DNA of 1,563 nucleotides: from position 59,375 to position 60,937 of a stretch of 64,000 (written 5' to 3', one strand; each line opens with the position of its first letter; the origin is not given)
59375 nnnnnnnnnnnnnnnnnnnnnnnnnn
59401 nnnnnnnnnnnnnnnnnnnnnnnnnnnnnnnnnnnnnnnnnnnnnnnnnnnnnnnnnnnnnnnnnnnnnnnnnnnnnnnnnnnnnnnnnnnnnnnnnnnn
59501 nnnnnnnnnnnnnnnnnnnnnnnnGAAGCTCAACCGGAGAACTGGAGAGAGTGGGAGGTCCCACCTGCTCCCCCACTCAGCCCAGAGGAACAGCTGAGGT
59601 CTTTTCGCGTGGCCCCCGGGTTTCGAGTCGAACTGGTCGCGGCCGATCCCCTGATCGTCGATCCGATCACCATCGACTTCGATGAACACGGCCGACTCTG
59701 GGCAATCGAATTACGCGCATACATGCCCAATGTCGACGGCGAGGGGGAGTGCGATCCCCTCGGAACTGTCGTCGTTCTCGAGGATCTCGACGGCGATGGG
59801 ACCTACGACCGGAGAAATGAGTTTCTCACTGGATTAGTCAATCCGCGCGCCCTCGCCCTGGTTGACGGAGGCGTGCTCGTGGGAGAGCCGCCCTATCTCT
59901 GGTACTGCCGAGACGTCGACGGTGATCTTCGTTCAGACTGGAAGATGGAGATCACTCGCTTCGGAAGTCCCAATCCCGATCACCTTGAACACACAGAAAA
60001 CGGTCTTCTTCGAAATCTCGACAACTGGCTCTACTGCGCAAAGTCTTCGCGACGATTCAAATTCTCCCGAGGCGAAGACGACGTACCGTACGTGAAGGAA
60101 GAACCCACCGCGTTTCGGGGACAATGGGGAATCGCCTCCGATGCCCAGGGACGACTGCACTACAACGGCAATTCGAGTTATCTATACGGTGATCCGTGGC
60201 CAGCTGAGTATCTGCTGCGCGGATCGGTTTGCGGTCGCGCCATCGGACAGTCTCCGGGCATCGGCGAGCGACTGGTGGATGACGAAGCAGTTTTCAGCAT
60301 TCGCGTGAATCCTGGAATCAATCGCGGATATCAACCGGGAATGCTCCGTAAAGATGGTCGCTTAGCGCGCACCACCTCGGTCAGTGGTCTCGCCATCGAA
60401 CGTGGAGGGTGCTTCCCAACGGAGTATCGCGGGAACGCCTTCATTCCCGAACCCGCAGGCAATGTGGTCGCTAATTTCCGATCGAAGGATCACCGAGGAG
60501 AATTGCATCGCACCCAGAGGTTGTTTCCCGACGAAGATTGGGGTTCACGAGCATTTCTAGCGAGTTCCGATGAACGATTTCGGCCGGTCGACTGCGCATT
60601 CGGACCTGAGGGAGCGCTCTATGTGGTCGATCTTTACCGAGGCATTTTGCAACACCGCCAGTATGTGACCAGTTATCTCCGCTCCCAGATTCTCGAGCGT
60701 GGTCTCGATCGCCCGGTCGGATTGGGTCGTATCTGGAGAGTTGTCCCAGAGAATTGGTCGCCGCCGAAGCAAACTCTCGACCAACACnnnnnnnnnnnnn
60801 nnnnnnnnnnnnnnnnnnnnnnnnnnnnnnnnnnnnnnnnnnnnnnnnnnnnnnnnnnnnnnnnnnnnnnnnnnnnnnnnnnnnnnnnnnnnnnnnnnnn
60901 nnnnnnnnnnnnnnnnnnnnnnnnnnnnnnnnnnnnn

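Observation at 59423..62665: Dehydrogenase-like propeller + cytochrome c + DUF1080 fusion: candidate one-chain oxidative glycoside-cleaving enzyme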

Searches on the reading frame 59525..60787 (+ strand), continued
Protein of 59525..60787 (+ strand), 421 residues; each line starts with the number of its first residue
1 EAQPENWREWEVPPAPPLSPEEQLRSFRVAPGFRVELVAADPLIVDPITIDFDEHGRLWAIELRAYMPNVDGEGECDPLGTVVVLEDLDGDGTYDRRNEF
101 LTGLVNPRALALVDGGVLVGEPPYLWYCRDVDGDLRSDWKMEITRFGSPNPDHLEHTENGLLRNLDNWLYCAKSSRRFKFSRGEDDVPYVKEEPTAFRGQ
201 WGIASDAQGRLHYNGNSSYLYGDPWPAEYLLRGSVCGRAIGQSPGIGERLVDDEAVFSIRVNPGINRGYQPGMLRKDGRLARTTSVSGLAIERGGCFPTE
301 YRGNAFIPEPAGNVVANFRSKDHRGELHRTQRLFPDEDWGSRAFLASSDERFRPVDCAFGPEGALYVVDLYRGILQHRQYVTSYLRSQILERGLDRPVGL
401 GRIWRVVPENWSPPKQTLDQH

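Call 74: find_related_loci(query=A2, collection=genome_contigs, flank=6000)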
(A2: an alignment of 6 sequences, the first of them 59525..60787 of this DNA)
Query A2 (421 aa) in genome_contigs; peptide patterns used: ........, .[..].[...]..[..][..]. (x = any residue, [..] = any of these).
600 stretches matched a pattern (row limit reached: there are more); 541 encode a relative of the query (tblastn E <= 1e-3); the best 80 are kept; 80 distinct loci.
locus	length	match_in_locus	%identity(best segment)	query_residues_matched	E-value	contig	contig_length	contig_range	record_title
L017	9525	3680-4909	76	1-410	0e+0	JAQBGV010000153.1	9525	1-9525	MAG: Planctomycetota bacterium isolate MAG_451_bin-10 451_bin-10_ctg-153, whole genome shotgun sequence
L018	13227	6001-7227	58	1-410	3e-161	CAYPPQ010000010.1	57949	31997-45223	MAG TPA_asm: uncultured Planctomycetia bacterium isolate binchicken_co147_300 genome assembly, contig: NODE_1781_length_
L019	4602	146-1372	57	1-410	1e-160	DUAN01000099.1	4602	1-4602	MAG TPA_asm: Planctomycetota bacterium isolate UWMA-0276 NODE_23643_length_4602_cov_0.458805, whole genome shotgun seque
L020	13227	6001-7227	59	7-409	2e-148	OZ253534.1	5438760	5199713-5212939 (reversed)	MAG: Candidatus Multivorans sp. isolate be2d7f3f-f219-46b2-8ad1-06fdd0eb2387 genome assembly, chromosome: 1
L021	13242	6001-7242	59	7-413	6e-148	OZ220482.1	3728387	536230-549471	MAG: Thermoanaerobaculia bacterium isolate 1ba308f5-42e2-4878-81ff-2dc7ade272f8 genome assembly, chromosome: 1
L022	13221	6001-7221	58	7-407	1e-145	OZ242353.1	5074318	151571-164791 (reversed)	MAG: Candidatus Multivorans sp. isolate c55290c9-873c-4a20-8066-ae299be9a5bf genome assembly, chromosome: 1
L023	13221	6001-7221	58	7-407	2e-145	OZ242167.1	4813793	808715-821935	MAG: Candidatus Multivorans sp. isolate 7fb352fe-185d-4cb3-939b-2af4a04fcc16 genome assembly, chromosome: 1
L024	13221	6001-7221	58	7-407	3e-144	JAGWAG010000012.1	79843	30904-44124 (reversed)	MAG: Acidobacteria bacterium isolate 277c_1 scaffold_2500, whole genome shotgun sequence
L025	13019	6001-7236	56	7-412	4e-141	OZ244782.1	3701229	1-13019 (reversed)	MAG: Candidatus Multivoraceae bacterium isolate 3e40288b-8b50-4129-bb98-006f71277a78 genome assembly, chromosome: 1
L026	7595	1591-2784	51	2-410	3e-132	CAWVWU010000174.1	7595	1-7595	MAG TPA_asm: uncultured Puniceicoccaceae bacterium isolate ERR3589587_concoct_29 genome assembly, contig: ERZ7462733.860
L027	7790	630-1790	52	5-410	7e-132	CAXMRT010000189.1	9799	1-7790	MAG: uncultured Gemmatimonadales bacterium isolate 07C-BC-St05_bin.6.orig genome assembly, contig: k141_3812490, whole g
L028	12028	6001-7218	50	1-421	1e-128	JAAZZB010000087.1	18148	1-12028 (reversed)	MAG: Verrucomicrobiia bacterium isolate bin84o c_000002065651, whole genome shotgun sequence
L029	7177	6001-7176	53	11-410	8e-129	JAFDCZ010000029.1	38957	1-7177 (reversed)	MAG: Deltaproteobacteria bacterium isolate Meg19_02_Bin_150 Meg19_02_Bin_150_scaffold_524, whole genome shotgun sequence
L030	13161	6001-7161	49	11-410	2e-127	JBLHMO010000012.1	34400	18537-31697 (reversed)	MAG: Paracoccaceae bacterium isolate 3300057242_49 Ga0535639_0000680, whole genome shotgun sequence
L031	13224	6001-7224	52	11-421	8e-127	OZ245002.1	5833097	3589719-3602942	MAG: Myxococcota bacterium isolate 641f811d-2bae-4d89-87bb-445edc559d6d genome assembly, chromosome: 1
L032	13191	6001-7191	50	11-415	4e-126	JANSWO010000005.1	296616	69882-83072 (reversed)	MAG: Pseudomonadaceae bacterium isolate bin.1 k141_58632_length_296616_cov_178.9029, whole genome shotgun sequence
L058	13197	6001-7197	50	1-406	2e-114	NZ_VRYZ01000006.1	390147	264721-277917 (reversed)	Parahaliea aestuarii strain S2-26 NODE_6_length_390147_cov_33.769335, whole genome shotgun sequence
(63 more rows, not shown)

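Call 98: search_protein_families(library=pfam, proteins=[L032:141-1034:+, L032:1035-1949:+, L032:1946-2587:+, L032:2643-4928:+, L032:4931-5902:+, L032:12248-12949:+, L058:3965-5866:+, L058:8747-9754:+, L058:9813-12131:+], max_evalue=0.001)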
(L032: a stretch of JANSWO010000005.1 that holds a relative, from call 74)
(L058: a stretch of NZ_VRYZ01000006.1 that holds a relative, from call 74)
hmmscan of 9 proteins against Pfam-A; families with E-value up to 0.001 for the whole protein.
L032:141-1034:+ (297 aa): 2 families
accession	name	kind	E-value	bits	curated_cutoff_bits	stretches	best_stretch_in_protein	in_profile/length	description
PF00884.28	Sulfatase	-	1.2e-19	71.2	25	1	26-189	194-301/301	Sulfatase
PF16347.10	SGSH_C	-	1.9e-07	31.8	29.3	1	142-273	8-147/154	N-sulphoglucosamine sulphohydrolase, C-terminal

L032:1035-1949:+ (304 aa): 1 family
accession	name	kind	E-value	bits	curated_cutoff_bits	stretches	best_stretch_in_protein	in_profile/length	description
PF00294.29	PfkB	-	2e-46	159.1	25.8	1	8-301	4-300/302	pfkB family carbohydrate kinase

L032:1946-2587:+ (213 aa): 1 family
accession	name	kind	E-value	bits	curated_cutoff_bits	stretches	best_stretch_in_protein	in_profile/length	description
PF01081.25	Aldolase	-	7.2e-61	205.5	27.8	1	10-198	6-194/196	KDPG and KHG aldolase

L032:2643-4928:+ (761 aa): 2 families
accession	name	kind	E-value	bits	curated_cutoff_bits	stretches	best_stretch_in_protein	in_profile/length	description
PF00593.30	TonB_dep_Rec_b-barrel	-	1.5e-35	124.3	27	1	290-719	42-436/436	TonB dependent receptor-like, beta-barrel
PF07715.20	Plug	-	2.5e-18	67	23.9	1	51-159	2-107/107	TonB-dependent Receptor Plug Domain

L032:4931-5902:+ (323 aa): 1 family
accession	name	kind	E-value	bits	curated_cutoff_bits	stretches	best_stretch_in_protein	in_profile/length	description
PF01261.30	AP_endonuc_2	-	8.2e-14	52.3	31.1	1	75-317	2-245/249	Xylose isomerase-like TIM barrel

L032:12248-12949:+ (233 aa): 3 families
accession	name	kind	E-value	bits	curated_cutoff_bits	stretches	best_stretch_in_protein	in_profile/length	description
PF07729.17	FCD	-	3e-27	96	24.3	1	96-220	1-124/125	FCD domain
PF00392.27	GntR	-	4.2e-22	78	27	1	15-78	1-64/64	Bacterial regulatory proteins, gntR family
PF13545.12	HTH_Crp_2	-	6e-06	26.6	27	1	18-80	2-63/70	Crp-like helix-turn-helix domain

L058:3965-5866:+ (633 aa): 2 families
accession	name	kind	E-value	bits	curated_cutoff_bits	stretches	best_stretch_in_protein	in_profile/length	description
PF00593.30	TonB_dep_Rec_b-barrel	-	1.6e-40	140.7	27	1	214-604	13-436/436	TonB dependent receptor-like, beta-barrel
PF07715.20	Plug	-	1e-28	100.4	23.9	1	44-152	3-107/107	TonB-dependent Receptor Plug Domain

L058:8747-9754:+ (335 aa): 1 family
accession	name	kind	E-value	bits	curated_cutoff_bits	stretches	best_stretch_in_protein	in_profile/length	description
PF01261.30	AP_endonuc_2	-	7.1e-14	52.5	31.1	1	86-330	2-246/249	Xylose isomerase-like TIM barrel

L058:9813-12131:+ (772 aa): 2 families
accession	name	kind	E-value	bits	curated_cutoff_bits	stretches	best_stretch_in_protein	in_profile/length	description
PF00593.30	TonB_dep_Rec_b-barrel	-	9.4e-37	128.3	27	1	309-730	45-436/436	TonB dependent receptor-like, beta-barrel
PF07715.20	Plug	-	3.8e-18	66.4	23.9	1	69-176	2-106/107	TonB-dependent Receptor Plug Domain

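Call 100: search_solved_structures(query=L032:4931-5899:+, max_evalue=0.01, show_alignments=0)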
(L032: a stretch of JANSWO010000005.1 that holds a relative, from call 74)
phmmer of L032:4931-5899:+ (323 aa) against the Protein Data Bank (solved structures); distinct sequences matched with E-value up to 0.01: 8.
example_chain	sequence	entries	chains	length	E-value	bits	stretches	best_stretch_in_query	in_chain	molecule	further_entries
3l23_A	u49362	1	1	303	3.4e-23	85.7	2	217-309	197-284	Sugar phosphate isomerase/epimerase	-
8tct_A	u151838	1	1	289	4.6e-22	82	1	157-318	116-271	Sugar phosphate isomerase/epimerase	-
8tcs_D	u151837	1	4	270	1.7e-21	80.1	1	157-320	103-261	Xylose isomerase-like TIM barrel domain-containing protein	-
8tcd_B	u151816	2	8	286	1.9e-21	80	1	157-320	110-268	Sugar phosphate isomerase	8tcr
8bvk_A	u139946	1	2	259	1.1e-18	70.9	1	142-320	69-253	Xylose isomerase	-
3obe_A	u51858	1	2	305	1.1e-16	64.3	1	154-306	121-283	Sugar phosphate isomerase/epimerase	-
3cny_A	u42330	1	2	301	0.00049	22.7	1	188-268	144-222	Inositol catabolism protein IolE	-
3lmz_A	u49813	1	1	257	0.0084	18.7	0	201-317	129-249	Putative sugar isomerase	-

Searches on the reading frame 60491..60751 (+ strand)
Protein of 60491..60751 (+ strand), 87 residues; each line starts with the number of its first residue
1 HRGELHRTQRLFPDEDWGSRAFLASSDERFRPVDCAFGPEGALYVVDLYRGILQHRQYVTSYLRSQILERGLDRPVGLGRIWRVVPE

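Call 45: search_solved_structures(query=A3, max_evalue=10, show_alignments=5)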
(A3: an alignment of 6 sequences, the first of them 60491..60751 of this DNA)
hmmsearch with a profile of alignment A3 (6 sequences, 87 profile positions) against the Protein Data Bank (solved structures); distinct sequences matched with E-value up to 10: 7.
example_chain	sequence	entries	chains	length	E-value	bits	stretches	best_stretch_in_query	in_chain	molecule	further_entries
9ifo_A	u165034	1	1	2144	3.8e-05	27.1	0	32-48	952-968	Teneurin-Like Protein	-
9pt5_A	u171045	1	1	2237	5e-05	26.7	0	32-47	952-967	Teneurin-like protein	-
2ldm_A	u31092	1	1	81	0.038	17.5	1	20-59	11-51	Uncharacterized protein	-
3p8d_A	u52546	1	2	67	0.041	17.4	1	18-59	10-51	Medulloblastoma antigen MU-MB-50.72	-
3qii_A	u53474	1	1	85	0.072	16.6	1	18-59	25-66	PHD finger protein 20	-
1mky_A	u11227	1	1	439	0.29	14.7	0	39-69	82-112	Probable GTP-binding protein engA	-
2ism_A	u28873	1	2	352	0.79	13.3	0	34-46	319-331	Putative oxidoreductase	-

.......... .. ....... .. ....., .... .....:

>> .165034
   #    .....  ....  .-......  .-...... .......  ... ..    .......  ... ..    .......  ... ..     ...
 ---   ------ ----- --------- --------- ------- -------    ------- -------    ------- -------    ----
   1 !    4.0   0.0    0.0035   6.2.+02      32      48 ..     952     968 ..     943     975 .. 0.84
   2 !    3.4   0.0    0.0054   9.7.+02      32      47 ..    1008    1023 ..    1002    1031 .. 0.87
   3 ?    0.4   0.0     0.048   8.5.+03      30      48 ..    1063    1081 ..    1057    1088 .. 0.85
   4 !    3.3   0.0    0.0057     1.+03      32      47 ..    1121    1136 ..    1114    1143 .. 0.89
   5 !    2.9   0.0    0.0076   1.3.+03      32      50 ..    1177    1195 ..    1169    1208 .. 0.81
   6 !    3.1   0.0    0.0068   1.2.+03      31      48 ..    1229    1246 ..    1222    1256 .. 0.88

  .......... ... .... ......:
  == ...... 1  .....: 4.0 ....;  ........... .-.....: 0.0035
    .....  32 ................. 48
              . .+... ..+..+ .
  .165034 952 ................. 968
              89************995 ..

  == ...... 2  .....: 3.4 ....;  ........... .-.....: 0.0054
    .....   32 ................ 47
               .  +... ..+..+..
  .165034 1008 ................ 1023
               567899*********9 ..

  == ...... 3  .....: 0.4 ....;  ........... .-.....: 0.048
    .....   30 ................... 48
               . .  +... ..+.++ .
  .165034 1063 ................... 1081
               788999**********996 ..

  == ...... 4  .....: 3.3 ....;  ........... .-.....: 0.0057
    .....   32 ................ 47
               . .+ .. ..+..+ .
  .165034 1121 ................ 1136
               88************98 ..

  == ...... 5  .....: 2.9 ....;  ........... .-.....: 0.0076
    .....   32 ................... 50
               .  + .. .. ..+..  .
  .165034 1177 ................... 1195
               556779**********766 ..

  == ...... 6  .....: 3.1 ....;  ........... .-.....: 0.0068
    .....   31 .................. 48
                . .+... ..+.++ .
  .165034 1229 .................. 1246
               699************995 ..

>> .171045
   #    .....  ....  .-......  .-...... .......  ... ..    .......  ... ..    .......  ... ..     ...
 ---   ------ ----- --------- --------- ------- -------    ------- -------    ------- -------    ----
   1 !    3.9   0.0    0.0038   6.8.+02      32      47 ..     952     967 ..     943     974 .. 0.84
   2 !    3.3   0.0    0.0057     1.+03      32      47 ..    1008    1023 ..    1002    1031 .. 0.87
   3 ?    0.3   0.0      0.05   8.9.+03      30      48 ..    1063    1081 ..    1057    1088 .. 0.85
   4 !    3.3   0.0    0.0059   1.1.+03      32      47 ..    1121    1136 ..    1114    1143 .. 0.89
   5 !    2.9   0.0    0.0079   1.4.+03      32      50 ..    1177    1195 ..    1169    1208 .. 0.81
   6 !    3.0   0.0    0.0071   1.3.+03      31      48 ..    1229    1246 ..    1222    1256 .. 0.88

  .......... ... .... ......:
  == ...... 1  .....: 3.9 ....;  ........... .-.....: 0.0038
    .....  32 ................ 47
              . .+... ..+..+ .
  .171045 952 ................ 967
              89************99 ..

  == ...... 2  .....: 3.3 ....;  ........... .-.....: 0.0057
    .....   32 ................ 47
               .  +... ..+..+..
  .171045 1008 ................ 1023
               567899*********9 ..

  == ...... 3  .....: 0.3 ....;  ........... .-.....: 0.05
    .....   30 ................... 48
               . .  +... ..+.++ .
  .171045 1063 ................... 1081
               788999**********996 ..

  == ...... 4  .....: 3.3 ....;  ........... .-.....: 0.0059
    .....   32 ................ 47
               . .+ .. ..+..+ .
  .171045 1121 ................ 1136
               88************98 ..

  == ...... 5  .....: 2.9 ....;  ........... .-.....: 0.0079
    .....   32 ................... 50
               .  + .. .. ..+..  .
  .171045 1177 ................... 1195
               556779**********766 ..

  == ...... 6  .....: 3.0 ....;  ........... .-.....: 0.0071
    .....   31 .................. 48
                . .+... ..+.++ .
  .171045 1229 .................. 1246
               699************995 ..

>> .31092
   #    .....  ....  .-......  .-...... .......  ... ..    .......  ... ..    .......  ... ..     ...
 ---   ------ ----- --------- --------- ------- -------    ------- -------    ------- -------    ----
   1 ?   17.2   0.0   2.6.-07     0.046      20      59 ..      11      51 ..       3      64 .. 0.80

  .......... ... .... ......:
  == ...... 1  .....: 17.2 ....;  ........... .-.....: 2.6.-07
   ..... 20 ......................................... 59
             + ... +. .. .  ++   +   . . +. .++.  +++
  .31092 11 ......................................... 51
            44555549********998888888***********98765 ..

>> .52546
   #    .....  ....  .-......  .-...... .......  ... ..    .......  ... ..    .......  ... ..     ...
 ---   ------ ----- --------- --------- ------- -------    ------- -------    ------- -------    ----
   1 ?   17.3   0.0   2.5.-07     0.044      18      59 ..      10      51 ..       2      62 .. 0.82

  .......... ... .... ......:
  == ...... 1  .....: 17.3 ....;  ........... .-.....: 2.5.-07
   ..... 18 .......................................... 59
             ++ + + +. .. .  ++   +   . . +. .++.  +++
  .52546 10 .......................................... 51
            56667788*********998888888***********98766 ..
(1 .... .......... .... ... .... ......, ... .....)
